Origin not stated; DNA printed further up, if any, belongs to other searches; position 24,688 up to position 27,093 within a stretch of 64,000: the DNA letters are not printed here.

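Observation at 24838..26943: Natural malate dehydrogenase-citrate synthase fusion protein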

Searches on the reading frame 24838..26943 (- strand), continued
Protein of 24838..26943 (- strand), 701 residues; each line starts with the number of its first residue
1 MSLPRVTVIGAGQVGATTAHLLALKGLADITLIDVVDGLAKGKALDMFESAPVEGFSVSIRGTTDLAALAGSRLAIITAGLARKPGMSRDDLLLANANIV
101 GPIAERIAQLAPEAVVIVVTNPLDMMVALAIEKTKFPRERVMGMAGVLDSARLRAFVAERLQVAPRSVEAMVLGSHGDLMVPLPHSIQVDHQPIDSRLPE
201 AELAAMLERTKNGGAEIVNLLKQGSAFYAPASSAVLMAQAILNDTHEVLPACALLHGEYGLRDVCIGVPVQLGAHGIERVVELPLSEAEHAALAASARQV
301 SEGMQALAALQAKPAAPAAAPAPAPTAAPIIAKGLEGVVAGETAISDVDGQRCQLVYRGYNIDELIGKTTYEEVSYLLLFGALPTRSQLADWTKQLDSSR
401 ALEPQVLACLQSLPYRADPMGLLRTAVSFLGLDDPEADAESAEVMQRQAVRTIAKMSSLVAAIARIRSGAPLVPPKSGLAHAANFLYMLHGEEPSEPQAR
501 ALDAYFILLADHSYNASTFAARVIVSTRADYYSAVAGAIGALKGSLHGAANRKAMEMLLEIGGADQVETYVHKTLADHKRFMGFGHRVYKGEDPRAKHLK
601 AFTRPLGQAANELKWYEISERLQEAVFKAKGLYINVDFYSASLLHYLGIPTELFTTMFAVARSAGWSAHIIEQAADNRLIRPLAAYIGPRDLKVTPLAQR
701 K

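Call 19: search_protein_representatives(protein=window:24838-26943:-)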
Query: 701 residues. Proteins with E-value up to 0.001 (for the whole library): 26347; up to 1e-10: 12697; up to 1e-30: 2638. The best 150 are listed.
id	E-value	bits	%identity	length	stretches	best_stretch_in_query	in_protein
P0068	5.4e-107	375.4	49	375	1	327-700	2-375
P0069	6.5e-102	358.6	49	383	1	326-695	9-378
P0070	2.5e-101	356.7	45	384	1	326-700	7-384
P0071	1.6e-99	350.8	56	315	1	1-310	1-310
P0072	4.1e-98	346.1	48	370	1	332-700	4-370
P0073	6.4e-98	345.4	46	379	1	330-700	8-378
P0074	4.3e-96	339.4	44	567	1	329-699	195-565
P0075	7.3e-96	338.6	46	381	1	327-700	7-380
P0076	3.7e-95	336.3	47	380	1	331-700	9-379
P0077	6.7e-95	335.5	48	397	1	327-700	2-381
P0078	1.2e-94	334.6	49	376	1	326-700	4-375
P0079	1.3e-94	334.5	48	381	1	331-701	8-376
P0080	1.4e-94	334.4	44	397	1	331-700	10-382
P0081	1.8e-94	334.1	74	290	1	1-227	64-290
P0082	3.1e-94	333.3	47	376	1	330-699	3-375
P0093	1.1e-89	318.3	44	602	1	334-700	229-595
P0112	3.7e-86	306.6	53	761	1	4-299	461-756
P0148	3.1e-81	290.3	49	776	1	2-306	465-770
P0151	4.8e-81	289.7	44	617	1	334-682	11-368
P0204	3.5e-75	270.3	48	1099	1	2-312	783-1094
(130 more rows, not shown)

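Call 26: find_related_loci(query=window:24838-26943:-, collection=metagenome_contigs, flank=3000)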
Query window:24838-26943:- (701 aa) in metagenome_contigs; peptide patterns used: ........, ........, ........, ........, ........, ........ (x = any residue, [..] = any of these).
528 stretches matched a pattern; 122 encode a relative of the query (tblastn E <= 1e-3); the best 80 are kept; 80 distinct loci.
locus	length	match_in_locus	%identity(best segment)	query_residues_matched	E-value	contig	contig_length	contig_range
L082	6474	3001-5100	70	1-700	0e+0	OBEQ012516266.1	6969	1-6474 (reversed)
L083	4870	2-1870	70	78-700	0e+0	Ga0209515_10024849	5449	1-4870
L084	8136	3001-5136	58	1-701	0e+0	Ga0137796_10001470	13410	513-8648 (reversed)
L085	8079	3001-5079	62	4-700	0e+0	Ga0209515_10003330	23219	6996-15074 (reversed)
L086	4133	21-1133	74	331-701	0e+0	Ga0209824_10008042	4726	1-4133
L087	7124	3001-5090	73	1-700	0e+0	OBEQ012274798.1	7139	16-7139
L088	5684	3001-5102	72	1-700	0e+0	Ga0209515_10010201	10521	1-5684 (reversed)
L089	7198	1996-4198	71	1-701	9e-180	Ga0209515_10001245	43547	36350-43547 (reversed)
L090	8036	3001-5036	73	1-700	0e+0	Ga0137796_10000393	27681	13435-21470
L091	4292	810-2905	68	1-700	0e+0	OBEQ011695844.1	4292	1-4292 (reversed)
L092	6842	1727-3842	71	1-700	0e+0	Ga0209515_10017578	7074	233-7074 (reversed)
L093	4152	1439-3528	66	1-700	0e+0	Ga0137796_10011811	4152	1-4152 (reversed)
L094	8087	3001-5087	70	1-700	0e+0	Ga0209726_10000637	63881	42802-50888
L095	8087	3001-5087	70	1-700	0e+0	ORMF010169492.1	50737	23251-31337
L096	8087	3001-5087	70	1-700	0e+0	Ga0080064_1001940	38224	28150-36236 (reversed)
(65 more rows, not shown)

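Call 36: search_protein_families(library=pfam, proteins=[P0112, P0148, P0204, P0074, P0093, P0151, P0036, P0037, P0065, P0056], max_evalue=0.00001)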
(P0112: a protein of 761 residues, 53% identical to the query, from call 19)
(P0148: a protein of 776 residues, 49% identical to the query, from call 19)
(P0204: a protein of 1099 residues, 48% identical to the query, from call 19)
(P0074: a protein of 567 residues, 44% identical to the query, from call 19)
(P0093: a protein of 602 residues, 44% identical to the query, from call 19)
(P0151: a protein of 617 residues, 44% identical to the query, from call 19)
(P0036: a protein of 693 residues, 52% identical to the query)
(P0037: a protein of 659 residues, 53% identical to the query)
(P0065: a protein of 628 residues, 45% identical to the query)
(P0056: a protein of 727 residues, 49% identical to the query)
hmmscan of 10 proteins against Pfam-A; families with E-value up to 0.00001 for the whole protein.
P0112 (761 aa): 3 families
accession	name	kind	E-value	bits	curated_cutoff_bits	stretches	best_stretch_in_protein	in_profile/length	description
PF00056.29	Ldh_1_N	-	4.9e-40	137.3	27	1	462-600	2-141/141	lactate/malate dehydrogenase, NAD binding domain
PF02866.23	Ldh_1_C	-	1.5e-31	110.2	22.6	1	605-758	3-164/174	lactate/malate dehydrogenase, alpha/beta C-terminal domain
PF00155.27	Aminotran_1_2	-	2.8e-18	66.7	19.7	1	66-419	18-360/361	Aminotransferase class I and II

P0148 (776 aa): 3 families
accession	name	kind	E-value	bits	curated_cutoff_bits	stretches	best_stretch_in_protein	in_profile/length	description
PF00180.25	Iso_dh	-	5.3e-89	299.3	27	1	37-414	2-347/348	Isocitrate/isopropylmalate dehydrogenase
PF00056.29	Ldh_1_N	-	4.5e-39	134.2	27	1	468-606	2-141/141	lactate/malate dehydrogenase, NAD binding domain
PF02866.23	Ldh_1_C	-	6.6e-28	98.3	22.6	1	611-772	3-171/174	lactate/malate dehydrogenase, alpha/beta C-terminal domain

P0204 (1099 aa): 4 families
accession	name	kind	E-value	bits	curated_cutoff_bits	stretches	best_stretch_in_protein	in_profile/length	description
PF00330.25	Aconitase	-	7.9e-136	454.1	28.7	1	37-481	1-463/463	Aconitase family (aconitate hydratase)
PF00056.29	Ldh_1_N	-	2.5e-41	141.4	27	1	786-925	2-141/141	lactate/malate dehydrogenase, NAD binding domain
PF00694.25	Aconitase_C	-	1.7e-36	125.9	22.8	1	563-691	2-130/131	Aconitase C-terminal domain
PF02866.23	Ldh_1_C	-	2.6e-28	99.6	22.6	1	930-1086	3-167/174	lactate/malate dehydrogenase, alpha/beta C-terminal domain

P0074 (567 aa): 4 families
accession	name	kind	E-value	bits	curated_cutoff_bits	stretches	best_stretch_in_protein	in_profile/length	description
PF00285.26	Citrate_synt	-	1.7e-126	422.5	27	1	200-548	1-356/357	Citrate synthase, C-terminal domain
PF04542.20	Sigma70_r2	-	1.8e-11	44.1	24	1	22-88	1-69/71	Sigma-70 region 2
PF08281.18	Sigma70_r4_2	-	1.3e-10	41.2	25.7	1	119-170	3-54/54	Sigma-70, region 4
PF04545.22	Sigma70_r4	-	7.1e-07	29.1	24.1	1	123-172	1-50/50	Sigma-70, region 4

P0093 (602 aa): 1 family
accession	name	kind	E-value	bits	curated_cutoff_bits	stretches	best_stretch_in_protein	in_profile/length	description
PF00285.26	Citrate_synt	-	8.6e-124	413.6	27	1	230-578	2-357/357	Citrate synthase, C-terminal domain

P0151 (617 aa): 2 families
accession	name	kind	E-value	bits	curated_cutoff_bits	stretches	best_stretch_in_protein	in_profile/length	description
PF00285.26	Citrate_synt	-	5.5e-130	434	27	1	11-373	1-356/357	Citrate synthase, C-terminal domain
PF06130.18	PTAC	-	1.8e-68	230.3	25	1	422-596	1-175/176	Phosphate propanoyltransferase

P0036 (693 aa): 6 families
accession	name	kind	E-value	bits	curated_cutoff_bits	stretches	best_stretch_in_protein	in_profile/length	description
PF08442.15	ATP-grasp_2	-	7.7e-54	182.8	29.5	1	314-461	1-156/202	ATP-grasp domain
PF02866.23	Ldh_1_C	-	6.4e-34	117.9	22.6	1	145-302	3-168/174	lactate/malate dehydrogenase, alpha/beta C-terminal domain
PF00056.29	Ldh_1_N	-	5.6e-32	111.2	27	1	1-140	1-141/141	lactate/malate dehydrogenase, NAD binding domain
PF13549.11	ATP-grasp_5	-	3.1e-11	43.5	27.6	1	312-438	7-136/221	ATP-grasp domain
PF02786.22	CPSase_L_D2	-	1.6e-07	31.5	19.8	1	320-427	5-110/211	Carbamoyl-phosphate synthase L chain, ATP binding domain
PF01071.24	GARS_A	-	8.9e-06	26.1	27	0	320-405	6-88/194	Phosphoribosylglycinamide synthetase, ATP-grasp (A) domain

P0037 (659 aa): 4 families
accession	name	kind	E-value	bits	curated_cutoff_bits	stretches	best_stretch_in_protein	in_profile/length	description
PF08442.15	ATP-grasp_2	-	1.2e-41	143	29.5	1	339-462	25-156/202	ATP-grasp domain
PF00056.29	Ldh_1_N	-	2.4e-32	112.4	27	1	1-140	1-141/141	lactate/malate dehydrogenase, NAD binding domain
PF02866.23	Ldh_1_C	-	5.4e-30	105.1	22.6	1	145-288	3-154/174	lactate/malate dehydrogenase, alpha/beta C-terminal domain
PF00549.24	Ligase_CoA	-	5.1e-18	65.9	24.5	1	568-636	1-70/128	CoA-ligase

P0065 (628 aa): 6 families
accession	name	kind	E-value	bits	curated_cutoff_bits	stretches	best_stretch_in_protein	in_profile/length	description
PF08442.15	ATP-grasp_2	-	3.4e-76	255.8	29.5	1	242-443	1-202/202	ATP-grasp domain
PF02866.23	Ldh_1_C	-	2.3e-36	125.9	22.6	1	62-219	3-163/174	lactate/malate dehydrogenase, alpha/beta C-terminal domain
PF00549.24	Ligase_CoA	-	4.4e-33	114.6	24.5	1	502-622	1-128/128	CoA-ligase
PF24948.1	Citrate_synth_N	-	8e-16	58.5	83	1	266-465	37-227/232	ATP-citrate synthase ATP-grasp domain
PF13549.11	ATP-grasp_5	-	8e-12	45.4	27.6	1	243-456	10-219/221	ATP-grasp domain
PF00056.29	Ldh_1_N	-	8.9e-12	45.7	27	1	1-57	85-141/141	lactate/malate dehydrogenase, NAD binding domain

P0056 (727 aa): 2 families
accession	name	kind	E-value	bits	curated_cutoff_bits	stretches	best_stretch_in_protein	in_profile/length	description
PF02866.23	Ldh_1_C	-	4e-36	125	22.6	1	554-718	3-170/174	lactate/malate dehydrogenase, alpha/beta C-terminal domain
PF00056.29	Ldh_1_N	-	1.2e-32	113.3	27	1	427-549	20-141/141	lactate/malate dehydrogenase, NAD binding domain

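Call 40: list_cluster_members(proteins=[P0001])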
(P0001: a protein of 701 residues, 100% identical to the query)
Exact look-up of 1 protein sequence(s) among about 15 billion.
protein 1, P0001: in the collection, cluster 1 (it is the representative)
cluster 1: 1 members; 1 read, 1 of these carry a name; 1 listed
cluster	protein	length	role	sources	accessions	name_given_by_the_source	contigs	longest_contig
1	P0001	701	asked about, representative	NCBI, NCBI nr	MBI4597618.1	MAG: malate dehydrogenase [Candidatus Omnitrophica bacterium] | malate dehydrogenase [Candidatus Omnitrophota bacterium]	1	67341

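Call 54: list_cluster_members(proteins=[P0112, P0148, P0204, P0036, P0037, P0065, P0151, P0074, P0093])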
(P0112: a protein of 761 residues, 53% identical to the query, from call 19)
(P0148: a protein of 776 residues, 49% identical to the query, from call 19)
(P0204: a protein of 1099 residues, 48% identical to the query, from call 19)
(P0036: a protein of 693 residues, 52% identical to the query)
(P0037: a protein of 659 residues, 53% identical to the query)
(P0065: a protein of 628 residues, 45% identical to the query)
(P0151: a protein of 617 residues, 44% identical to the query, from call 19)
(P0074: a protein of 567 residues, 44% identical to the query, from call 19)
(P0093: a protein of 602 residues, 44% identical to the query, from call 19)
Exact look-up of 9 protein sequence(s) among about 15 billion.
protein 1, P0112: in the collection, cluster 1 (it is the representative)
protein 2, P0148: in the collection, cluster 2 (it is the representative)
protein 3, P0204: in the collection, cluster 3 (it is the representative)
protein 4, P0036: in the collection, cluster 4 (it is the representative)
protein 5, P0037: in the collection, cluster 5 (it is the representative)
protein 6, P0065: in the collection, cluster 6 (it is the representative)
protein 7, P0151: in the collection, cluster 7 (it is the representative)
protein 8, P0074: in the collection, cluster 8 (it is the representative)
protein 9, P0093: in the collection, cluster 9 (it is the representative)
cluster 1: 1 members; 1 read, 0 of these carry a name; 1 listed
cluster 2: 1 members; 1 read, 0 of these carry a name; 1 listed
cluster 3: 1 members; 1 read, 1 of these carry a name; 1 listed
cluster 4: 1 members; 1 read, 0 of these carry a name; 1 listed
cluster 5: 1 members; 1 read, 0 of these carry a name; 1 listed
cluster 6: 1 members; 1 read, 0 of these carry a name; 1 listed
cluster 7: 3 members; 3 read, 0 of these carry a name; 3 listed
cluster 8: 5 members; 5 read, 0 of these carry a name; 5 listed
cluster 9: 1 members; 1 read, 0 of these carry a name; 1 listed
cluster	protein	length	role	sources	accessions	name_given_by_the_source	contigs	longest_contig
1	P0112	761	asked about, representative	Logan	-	-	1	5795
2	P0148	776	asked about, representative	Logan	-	-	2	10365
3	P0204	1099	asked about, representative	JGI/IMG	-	aconitate hydratase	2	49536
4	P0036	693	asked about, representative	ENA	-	-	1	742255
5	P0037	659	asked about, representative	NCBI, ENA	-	-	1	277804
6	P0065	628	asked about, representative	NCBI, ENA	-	-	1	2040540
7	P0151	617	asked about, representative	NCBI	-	-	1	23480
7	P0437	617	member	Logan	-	-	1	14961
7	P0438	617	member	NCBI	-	-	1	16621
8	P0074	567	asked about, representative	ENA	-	-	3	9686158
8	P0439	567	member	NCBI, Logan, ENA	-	-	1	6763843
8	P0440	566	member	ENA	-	-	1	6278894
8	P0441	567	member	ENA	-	-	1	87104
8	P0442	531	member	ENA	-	-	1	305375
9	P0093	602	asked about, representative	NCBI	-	-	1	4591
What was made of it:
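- Other singleton neighbour-gene 'fusions' with MDH exist in the protein collection (calls 36, 54). Singleton neighbour-gene fusion ORFs occur elsewhere in metagenome-derived protein sets (calls 36, 54).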
